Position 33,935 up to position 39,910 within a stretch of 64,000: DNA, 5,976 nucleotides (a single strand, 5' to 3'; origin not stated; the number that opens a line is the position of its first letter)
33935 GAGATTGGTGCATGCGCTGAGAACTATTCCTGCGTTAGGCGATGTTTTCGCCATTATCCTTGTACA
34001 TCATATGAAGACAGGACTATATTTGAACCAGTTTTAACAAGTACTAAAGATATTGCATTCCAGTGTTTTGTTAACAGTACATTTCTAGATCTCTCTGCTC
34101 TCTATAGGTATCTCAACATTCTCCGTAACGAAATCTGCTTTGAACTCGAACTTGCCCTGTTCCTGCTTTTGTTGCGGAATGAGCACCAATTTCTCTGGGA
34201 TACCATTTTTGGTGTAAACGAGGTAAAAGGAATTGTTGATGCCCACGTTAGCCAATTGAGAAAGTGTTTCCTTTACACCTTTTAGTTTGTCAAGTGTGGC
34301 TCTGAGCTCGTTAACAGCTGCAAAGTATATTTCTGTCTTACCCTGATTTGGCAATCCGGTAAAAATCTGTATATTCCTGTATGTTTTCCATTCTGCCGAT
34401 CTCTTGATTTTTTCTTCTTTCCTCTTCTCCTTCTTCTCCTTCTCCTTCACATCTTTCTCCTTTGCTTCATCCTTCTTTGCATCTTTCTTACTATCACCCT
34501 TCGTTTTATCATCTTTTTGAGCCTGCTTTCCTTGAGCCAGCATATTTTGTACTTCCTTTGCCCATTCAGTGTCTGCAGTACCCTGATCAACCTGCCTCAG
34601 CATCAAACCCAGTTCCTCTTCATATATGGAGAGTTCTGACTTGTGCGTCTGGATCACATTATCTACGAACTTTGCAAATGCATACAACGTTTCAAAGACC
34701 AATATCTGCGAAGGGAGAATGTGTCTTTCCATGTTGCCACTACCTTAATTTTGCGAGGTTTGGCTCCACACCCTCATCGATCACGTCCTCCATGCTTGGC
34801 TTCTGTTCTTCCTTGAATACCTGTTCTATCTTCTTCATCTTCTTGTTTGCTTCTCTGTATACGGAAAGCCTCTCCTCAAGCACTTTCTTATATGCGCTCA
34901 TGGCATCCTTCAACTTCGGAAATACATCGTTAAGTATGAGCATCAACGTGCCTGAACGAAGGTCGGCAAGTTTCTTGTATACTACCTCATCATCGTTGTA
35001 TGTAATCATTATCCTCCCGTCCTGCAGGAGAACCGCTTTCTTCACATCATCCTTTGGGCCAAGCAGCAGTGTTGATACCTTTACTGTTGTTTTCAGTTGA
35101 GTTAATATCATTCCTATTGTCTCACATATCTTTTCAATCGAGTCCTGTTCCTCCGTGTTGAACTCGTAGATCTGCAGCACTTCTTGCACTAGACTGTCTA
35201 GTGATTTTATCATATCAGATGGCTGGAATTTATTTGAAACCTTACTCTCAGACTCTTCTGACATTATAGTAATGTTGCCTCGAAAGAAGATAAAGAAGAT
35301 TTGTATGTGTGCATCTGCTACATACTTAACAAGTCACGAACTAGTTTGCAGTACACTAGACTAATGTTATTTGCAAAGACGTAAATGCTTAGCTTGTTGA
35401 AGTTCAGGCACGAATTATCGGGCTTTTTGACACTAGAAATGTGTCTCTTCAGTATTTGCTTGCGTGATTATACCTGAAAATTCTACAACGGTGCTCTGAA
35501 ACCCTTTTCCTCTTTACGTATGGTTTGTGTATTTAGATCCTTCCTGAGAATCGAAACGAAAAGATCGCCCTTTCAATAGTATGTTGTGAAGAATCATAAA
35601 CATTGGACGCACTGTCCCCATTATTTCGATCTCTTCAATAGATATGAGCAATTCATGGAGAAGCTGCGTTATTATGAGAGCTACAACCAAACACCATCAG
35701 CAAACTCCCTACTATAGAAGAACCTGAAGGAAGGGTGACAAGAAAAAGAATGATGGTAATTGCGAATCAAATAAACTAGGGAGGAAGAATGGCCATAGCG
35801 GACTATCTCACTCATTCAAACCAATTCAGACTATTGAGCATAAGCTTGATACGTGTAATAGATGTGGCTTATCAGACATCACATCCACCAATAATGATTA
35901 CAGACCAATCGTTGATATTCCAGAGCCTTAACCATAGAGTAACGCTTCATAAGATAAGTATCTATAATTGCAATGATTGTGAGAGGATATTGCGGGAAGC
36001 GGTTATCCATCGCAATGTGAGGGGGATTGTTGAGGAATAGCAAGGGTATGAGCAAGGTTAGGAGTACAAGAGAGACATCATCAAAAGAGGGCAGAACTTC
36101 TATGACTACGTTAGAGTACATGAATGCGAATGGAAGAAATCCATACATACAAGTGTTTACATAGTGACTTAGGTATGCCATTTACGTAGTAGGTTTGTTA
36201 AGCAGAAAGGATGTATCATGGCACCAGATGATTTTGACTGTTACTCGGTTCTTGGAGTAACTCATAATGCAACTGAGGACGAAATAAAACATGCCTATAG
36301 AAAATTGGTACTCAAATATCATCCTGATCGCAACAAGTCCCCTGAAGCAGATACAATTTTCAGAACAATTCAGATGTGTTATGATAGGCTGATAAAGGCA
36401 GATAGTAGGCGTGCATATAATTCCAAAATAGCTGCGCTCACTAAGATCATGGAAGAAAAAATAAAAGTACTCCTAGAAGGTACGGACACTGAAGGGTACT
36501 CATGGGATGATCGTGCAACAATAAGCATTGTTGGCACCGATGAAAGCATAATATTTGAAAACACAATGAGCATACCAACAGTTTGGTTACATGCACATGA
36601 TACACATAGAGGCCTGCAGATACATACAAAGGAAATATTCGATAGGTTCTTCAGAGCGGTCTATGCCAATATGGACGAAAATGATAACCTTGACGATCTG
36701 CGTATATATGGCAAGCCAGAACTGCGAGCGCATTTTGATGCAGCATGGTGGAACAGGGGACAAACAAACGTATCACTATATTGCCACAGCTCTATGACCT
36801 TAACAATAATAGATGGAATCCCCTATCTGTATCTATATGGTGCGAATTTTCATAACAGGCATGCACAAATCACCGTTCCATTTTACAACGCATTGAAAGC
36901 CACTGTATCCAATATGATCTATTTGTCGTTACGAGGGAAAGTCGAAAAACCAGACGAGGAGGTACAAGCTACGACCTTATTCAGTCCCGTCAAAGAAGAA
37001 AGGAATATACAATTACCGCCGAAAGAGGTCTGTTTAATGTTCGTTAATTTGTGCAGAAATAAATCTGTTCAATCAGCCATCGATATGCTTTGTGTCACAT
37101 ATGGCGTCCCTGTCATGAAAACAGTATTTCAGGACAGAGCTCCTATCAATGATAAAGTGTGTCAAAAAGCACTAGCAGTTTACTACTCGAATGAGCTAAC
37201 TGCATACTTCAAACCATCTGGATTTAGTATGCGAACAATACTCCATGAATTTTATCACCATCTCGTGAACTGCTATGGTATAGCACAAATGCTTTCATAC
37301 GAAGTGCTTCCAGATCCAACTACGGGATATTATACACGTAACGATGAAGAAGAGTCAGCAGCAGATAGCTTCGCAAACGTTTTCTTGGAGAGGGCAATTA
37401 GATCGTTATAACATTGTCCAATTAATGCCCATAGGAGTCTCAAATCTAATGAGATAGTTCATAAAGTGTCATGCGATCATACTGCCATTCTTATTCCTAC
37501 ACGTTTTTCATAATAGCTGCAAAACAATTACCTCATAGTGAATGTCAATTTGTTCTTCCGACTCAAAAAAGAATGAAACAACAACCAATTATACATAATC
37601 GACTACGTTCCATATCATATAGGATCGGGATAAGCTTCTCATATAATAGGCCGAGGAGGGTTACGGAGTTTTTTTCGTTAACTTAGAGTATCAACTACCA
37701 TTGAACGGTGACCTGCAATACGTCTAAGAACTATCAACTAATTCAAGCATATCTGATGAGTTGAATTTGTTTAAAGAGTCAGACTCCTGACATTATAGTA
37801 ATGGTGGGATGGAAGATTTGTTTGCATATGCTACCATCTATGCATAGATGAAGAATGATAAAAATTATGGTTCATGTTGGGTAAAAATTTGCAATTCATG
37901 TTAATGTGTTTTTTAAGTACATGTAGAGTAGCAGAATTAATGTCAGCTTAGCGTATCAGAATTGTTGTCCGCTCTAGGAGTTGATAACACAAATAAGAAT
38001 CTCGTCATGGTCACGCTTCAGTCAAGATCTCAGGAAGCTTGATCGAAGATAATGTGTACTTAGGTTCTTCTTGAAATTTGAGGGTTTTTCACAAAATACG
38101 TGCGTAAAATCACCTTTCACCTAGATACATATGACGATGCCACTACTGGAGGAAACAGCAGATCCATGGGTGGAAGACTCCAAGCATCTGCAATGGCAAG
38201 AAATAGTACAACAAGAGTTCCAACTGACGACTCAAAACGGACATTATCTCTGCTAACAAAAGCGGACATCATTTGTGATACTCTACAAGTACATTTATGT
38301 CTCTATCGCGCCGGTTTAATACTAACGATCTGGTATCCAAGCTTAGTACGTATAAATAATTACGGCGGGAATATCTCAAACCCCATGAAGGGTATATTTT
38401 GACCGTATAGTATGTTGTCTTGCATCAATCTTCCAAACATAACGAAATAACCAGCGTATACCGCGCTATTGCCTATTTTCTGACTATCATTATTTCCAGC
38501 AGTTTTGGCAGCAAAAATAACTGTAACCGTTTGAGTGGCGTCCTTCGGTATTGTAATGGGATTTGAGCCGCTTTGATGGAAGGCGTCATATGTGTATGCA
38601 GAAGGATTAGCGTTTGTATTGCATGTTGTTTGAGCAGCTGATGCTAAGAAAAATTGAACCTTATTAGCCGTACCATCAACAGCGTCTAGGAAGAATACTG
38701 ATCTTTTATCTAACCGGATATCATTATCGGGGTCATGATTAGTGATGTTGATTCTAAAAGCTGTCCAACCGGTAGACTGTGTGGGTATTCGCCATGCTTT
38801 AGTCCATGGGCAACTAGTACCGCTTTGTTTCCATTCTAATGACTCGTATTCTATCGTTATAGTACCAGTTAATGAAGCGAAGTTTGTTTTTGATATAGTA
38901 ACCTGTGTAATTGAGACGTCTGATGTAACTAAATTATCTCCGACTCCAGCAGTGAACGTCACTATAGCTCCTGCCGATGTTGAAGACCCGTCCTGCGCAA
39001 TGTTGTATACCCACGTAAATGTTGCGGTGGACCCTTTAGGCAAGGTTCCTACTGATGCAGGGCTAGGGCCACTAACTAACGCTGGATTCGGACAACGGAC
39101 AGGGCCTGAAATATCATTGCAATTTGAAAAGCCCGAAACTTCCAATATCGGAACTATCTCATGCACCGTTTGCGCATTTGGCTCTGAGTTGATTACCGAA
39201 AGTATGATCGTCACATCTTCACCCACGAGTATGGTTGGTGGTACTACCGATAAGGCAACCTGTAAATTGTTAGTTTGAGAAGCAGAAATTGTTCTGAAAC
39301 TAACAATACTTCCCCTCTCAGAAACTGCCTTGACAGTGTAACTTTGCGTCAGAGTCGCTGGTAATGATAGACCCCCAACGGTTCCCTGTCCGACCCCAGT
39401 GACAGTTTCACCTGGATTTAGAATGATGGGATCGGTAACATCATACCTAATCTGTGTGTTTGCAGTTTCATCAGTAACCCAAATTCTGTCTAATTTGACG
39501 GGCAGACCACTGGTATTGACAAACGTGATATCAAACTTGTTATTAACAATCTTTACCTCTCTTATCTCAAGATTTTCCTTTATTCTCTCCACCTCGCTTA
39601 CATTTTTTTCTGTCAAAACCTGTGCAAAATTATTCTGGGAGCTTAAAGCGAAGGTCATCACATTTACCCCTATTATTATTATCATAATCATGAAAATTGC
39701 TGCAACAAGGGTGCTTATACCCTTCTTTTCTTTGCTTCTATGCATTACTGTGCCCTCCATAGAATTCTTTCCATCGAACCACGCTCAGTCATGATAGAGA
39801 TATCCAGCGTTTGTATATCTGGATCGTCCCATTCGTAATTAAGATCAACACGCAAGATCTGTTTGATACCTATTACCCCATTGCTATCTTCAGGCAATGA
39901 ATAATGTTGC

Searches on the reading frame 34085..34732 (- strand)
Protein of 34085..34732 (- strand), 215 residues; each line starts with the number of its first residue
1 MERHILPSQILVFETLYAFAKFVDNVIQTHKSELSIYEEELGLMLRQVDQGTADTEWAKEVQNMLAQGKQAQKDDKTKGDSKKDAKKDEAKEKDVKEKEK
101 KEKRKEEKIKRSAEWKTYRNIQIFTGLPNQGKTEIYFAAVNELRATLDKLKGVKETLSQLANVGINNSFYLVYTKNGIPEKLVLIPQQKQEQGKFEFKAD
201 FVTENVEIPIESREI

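Call 27: search_protein_families(library=pfam, proteins=[window:34085-34732:-], max_evalue=0.01)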
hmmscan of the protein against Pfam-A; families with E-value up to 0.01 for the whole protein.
window:34085-34732:- (215 aa): 0 families

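Call 39: search_solved_structures(query=A3, max_evalue=10)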
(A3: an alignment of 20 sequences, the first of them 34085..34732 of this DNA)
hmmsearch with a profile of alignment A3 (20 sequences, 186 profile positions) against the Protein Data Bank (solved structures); distinct sequences matched with E-value up to 10: 4.
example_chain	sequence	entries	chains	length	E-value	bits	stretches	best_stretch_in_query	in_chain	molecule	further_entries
7jmn_O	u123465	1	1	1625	0.034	16.8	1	19-72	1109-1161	MED15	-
7wu7_6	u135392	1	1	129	0.45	13.2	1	13-70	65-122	Prefoldin subunit 6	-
9ugr_A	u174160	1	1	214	1.6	11.4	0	14-64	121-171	Syn-F4-Link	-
3s84_A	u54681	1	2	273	2.7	10.6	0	18-53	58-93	Apolipoprotein A-IV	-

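Call 42: search_protein_families(library=padloc, proteins=[window:34085-34732:-], max_evalue=0.01)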
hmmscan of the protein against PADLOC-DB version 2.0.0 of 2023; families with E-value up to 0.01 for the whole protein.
window:34085-34732:- (215 aa): 1 family
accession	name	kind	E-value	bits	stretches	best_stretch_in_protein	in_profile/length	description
PDLC01677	Cas12f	-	0.002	15.2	1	56-157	24-115/506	Cas14b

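Call 83: search_protein_families(library=pfam, alignment_id=A3, max_evalue=0.05)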
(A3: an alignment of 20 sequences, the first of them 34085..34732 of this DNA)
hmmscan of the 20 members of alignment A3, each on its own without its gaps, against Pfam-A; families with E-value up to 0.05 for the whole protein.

A. member 1, window:34085-34732:- (215 aa): 1 family
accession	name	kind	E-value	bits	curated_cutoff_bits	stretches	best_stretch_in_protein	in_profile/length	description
PF20524.3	DUF6739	-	0.031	12.7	27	1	49-171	507-626/691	Family of unknown function (DUF6739)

B. families by the number of members that match (of 20 scanned): 18 families
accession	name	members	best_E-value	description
PF18566.7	Ldi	2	0.032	Linalool dehydratase/isomerase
PF08158.18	SDA1_HEAT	1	0.0041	SDA1, HEAT repeat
PF08597.15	eIF3_subunit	1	0.0058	Translation initiation factor eIF3 subunit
PF04065.20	Not3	1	0.0066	Not1 N-terminal domain, CCR4-Not complex component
PF03836.20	RasGAP_C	1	0.01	RasGAP C-terminus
PF10095.14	DUF2333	1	0.012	Uncharacterized protein conserved in bacteria (DUF2333)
PF21132.2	MFD_D3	1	0.023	MFD, D3 domain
PF25785.1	TPR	1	0.027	Nucleoprotein TPR-like domain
PF02996.22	Prefoldin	1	0.027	Prefoldin subunit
PF20524.3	DUF6739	1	0.031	Family of unknown function (DUF6739)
PF20227.3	DUF6586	1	0.033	Family of unknown function (DUF6586)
PF17456.7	TcpS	1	0.034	Toxin-coregulated pilus protein S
PF02862.22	DDHD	1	0.036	DDHD domain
PF04452.19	Methyltrans_RNA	1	0.04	RNA methyltransferase domain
PF12877.12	KIAA1549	1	0.042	UPF0606 protein KIAA1549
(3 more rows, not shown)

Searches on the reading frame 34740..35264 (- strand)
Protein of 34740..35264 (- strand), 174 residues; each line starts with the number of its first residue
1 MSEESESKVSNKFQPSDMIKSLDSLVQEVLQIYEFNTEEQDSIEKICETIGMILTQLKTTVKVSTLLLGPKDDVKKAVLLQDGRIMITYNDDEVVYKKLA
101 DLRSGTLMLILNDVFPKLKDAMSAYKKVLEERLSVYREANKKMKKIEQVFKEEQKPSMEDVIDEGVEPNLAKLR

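Call 27: search_protein_families(library=pfam, proteins=[window:34740-35264:-], max_evalue=0.01)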
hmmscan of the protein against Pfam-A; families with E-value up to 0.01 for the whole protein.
window:34740-35264:- (174 aa): 0 families

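Call 38: search_solved_structures(query=A2, max_evalue=10)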
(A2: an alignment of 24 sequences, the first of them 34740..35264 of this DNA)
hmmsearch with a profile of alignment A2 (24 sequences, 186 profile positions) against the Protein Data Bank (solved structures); distinct sequences matched with E-value up to 10: 15.
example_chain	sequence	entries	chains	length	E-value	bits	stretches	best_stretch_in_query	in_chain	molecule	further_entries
6rh1_C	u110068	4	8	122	0.033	16.9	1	89-152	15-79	Response regulator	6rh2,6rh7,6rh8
3dge_C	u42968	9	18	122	0.081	15.6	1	89-152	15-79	Response regulator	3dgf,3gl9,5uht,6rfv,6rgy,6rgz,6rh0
6azr_B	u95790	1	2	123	0.082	15.6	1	89-152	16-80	Chemotaxis regulator-transmits chemoreceptor signals to flagelllar motor components CheY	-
4ja2_A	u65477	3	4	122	0.083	15.6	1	89-152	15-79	Response regulator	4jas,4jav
9lbr_A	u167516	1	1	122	0.087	15.5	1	89-152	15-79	Response regulator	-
3vjf_A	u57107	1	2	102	0.4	13.3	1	12-74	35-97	WA20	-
5tz0_A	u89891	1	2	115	0.4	13.3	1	18-52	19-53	Fluorescence Recovery Protein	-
6nz1_A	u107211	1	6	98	0.43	13.2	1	24-74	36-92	Design construct XXA_GVDQ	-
9cg3_E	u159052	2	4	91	0.46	13.2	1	14-48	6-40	Cytochrome b-c1 complex subunit 6, mitochondrial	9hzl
6nyi_A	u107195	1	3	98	0.51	13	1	29-74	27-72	Design construct XXA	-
9h8t_F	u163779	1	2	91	0.58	12.8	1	14-48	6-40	Cytochrome b-c1 complex subunit 6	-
3jcs_a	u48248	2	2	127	0.8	12.4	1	109-176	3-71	ribosomal protein L29 | uL29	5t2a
8a3w_a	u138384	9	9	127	0.85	12.3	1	109-176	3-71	Putative 60S ribosomal protein L35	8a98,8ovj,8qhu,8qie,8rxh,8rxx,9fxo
6az3_a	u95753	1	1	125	0.92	12.2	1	110-176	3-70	60S_ribosomal_protein_L35_putative/GeneDB:LmjF.26.2330/GeneDB:LmjF.26.2340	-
9okb_K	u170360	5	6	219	5.3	9.7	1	34-84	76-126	bmCENP-K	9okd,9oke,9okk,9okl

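Call 42: search_protein_families(library=padloc, proteins=[window:34740-35264:-], max_evalue=0.01)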
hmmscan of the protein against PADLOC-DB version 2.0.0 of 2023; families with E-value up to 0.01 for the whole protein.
window:34740-35264:- (174 aa): 0 families

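Call 82: search_protein_families(library=pfam, alignment_id=A2, max_evalue=0.05)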
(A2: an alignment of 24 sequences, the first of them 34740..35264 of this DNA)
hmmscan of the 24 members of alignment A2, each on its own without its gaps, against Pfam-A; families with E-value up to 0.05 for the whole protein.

A. member 1, window:34740-35264:- (174 aa): 3 families
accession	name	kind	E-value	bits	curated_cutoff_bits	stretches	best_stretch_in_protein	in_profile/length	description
PF07813.17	LTXXQ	-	0.013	16.7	24.3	1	120-159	58-97/100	LTXXQ motif family protein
PF09869.16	KH_DUF2096_C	-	0.03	14.5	24.6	0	40-77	15-49/59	DUF2096 C-terminal KH-like domain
PF21825.2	crAss001_48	-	0.038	14.3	24.8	0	120-134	46-60/61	crAss001_48 related protein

B. families by the number of members that match (of 24 scanned): 14 families
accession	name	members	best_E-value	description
PF04949.18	Transcrip_act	2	0.0075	Transcriptional activator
PF18150.6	DUF5600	2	0.023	Domain of unknown function (DUF5600)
PF07459.16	CTX_RstB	1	0.0068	CTX phage RstB protein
PF09737.14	Det1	1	0.0093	De-etiolated protein 1 Det1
PF19500.6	DUF6035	1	0.011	Domain of unknown function (DUF6035)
PF07813.17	LTXXQ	1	0.013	LTXXQ motif family protein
PF19256.4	LAIKA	1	0.019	LAIKA domain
PF02431.20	Chalcone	1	0.021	Chalcone-flavanone isomerase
PF20983.2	ExoU_C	1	0.029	ExoU toxin, C-terminal domain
PF09869.16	KH_DUF2096_C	1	0.03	DUF2096 C-terminal KH-like domain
PF21825.2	crAss001_48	1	0.038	crAss001_48 related protein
PF23311.1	DUF7084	1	0.04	Domain of unknown function (DUF7084)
PF12501.13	DUF3708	1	0.042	Phosphate ATP-binding cassette transporter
PF23921.1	DUF7260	1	0.045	Domain of unknown function (DUF7260)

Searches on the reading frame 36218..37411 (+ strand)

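Call 3: search_protein_families(library=pfam, proteins=[window:36218-37411:+], max_evalue=0.01)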
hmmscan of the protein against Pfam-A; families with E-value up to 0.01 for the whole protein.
window:36218-37411:+ (397 aa): 1 family
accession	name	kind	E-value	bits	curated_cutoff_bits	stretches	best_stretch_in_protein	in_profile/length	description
PF00226.36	DnaJ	-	1.1e-20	73.9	27.8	1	7-68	1-63/63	DnaJ domain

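Call 42: search_protein_families(library=padloc, proteins=[window:36218-37411:+], max_evalue=0.01)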
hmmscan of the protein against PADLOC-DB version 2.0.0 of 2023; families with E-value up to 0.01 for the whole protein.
window:36218-37411:+ (397 aa): 1 family
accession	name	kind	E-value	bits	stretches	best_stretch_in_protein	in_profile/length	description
PDLC01400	Cas8a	-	0.0031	14.9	1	37-67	316-346/381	CAS-I-A; effector_LS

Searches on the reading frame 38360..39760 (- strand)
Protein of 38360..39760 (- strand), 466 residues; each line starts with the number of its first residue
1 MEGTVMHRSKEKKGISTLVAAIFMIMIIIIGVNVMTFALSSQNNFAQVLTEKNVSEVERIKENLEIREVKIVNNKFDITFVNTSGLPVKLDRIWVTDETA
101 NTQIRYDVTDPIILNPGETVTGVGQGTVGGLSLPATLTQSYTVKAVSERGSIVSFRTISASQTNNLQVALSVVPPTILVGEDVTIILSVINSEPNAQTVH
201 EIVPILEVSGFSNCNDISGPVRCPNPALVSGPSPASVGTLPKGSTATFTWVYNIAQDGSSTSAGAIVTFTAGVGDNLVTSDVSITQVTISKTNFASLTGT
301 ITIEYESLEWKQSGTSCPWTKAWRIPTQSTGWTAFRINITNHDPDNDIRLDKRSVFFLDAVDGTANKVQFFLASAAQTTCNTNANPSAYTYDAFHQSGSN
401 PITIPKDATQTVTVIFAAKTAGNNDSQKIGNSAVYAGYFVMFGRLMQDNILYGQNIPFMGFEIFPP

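Call 3: search_protein_families(library=pfam, proteins=[window:38360-39760:-], max_evalue=0.01)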
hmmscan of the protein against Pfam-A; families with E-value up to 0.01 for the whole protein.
window:38360-39760:- (466 aa): 0 families

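Call 4: search_protein_families(library=ncbifam, proteins=[window:38360-39760:-], max_evalue=0.01)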
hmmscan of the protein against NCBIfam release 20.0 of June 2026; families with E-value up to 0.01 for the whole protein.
window:38360-39760:- (466 aa): 2 families
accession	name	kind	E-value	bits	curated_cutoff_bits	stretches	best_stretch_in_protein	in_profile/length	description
NF046073.1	UpsA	equivalog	0.0036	17.4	130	1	12-158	1-131/136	pilin subunit UpsA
NF047823.1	tRNAwyosTaw2Pyroc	equivalog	0.0088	15.5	550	0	25-149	36-157/277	tRNA(Phe) (4-demethylwyosine(37)-C(7)) aminocarboxypropyltransferase Taw2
